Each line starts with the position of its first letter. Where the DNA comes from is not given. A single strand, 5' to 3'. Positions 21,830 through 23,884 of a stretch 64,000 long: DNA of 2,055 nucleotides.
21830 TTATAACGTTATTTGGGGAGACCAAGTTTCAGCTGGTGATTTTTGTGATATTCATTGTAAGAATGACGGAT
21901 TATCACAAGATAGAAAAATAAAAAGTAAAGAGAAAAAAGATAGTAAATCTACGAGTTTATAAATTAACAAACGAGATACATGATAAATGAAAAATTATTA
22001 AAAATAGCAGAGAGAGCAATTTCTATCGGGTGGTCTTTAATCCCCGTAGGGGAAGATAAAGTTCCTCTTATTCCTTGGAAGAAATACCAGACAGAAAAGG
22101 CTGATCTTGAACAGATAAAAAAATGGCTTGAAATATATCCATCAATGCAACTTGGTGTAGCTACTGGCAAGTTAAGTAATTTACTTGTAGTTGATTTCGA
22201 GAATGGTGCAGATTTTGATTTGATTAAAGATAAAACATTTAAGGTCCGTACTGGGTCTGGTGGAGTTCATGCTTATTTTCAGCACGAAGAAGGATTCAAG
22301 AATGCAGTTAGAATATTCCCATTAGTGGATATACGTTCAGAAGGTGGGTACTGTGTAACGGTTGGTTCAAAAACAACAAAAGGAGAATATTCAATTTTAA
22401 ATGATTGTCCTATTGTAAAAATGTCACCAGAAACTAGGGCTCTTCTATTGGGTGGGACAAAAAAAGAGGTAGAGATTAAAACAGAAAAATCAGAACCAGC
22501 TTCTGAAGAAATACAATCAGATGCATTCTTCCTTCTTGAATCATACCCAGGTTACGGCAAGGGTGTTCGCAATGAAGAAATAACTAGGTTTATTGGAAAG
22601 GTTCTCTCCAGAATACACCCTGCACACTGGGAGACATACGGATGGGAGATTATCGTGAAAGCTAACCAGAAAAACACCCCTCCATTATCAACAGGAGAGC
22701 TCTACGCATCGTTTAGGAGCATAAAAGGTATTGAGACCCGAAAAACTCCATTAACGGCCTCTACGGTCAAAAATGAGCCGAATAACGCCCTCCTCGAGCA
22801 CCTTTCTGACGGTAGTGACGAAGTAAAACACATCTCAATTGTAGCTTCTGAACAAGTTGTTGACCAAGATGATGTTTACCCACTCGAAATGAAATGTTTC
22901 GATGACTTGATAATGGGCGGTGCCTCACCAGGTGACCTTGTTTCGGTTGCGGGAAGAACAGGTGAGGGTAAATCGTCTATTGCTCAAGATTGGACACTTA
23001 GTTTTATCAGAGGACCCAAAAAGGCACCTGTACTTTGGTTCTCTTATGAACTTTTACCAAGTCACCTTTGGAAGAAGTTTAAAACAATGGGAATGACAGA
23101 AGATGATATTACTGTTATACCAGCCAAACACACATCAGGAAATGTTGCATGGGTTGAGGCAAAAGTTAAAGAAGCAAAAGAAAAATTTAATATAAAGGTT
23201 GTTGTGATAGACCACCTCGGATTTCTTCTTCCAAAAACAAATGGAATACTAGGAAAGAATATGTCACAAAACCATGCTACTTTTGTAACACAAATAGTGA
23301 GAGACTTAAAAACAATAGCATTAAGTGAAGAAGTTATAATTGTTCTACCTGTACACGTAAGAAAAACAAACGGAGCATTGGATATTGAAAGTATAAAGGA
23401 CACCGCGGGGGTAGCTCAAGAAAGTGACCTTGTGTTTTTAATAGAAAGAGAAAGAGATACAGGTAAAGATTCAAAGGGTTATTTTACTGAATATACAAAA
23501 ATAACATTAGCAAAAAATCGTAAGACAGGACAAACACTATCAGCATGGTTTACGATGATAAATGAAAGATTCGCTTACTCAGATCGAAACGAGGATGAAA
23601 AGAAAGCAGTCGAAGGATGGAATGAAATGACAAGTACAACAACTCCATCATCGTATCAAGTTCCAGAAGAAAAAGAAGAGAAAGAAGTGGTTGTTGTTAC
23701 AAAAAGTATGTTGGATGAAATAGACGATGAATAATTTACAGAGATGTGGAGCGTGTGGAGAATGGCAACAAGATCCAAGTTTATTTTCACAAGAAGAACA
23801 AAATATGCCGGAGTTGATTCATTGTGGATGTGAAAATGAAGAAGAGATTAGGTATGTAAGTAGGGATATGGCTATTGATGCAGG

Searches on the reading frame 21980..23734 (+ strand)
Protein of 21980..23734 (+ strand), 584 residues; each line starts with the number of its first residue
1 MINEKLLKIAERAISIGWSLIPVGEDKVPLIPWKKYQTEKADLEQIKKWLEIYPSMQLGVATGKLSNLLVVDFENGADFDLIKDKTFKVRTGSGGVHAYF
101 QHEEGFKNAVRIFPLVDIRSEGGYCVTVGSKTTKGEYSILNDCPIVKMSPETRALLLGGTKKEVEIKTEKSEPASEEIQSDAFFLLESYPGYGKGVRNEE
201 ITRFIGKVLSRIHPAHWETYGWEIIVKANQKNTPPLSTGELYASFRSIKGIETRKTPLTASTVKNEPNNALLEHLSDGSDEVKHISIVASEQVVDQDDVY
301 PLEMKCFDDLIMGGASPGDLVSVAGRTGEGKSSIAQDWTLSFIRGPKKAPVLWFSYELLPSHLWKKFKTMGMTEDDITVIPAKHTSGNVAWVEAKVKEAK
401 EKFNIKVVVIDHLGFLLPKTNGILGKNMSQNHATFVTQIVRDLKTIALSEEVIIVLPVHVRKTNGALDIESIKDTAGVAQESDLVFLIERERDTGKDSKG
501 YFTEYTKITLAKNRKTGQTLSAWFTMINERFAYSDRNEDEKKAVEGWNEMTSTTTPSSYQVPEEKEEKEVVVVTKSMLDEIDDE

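Call 10: search_protein_families(library=phrogs, proteins=[window:21980-23734:+], max_evalue=0.001)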
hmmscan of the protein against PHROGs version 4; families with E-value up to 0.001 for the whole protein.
window:21980-23734:+ (584 aa): 10 families
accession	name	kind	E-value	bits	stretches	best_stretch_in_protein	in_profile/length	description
phrog_19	-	DNA, RNA and nucleotide metabolism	1.1e-25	91.7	1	274-541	298-586/621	DnaB-like replicative helicase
phrog_239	-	DNA, RNA and nucleotide metabolism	2.4e-21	77.4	1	289-563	330-625/801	DNA primase/helicase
phrog_695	-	DNA, RNA and nucleotide metabolism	1.1e-14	55.2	1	12-263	14-279/704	DNA polymerase/primase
phrog_1156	-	DNA, RNA and nucleotide metabolism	3.8e-13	49.9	1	5-144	12-170/855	DNA primase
phrog_5852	-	DNA, RNA and nucleotide metabolism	1.9e-11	44.8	1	41-147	121-236/242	DNA polymerase/primase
phrog_8337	-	DNA, RNA and nucleotide metabolism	1.9e-10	41.6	1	269-465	20-215/273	DNA repair protein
phrog_243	-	DNA, RNA and nucleotide metabolism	2.1e-08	34.5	0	300-357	18-69/273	DnaB-like replicative helicase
phrog_906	-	DNA, RNA and nucleotide metabolism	5.2e-06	26.5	0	88-148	170-232/872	DNA polymerase/primase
phrog_5177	-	DNA, RNA and nucleotide metabolism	2e-05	23.7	1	6-253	20-292/876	DNA polymerase/primase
phrog_3022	-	DNA, RNA and nucleotide metabolism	0.0002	20.9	1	39-174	58-200/788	DNA primase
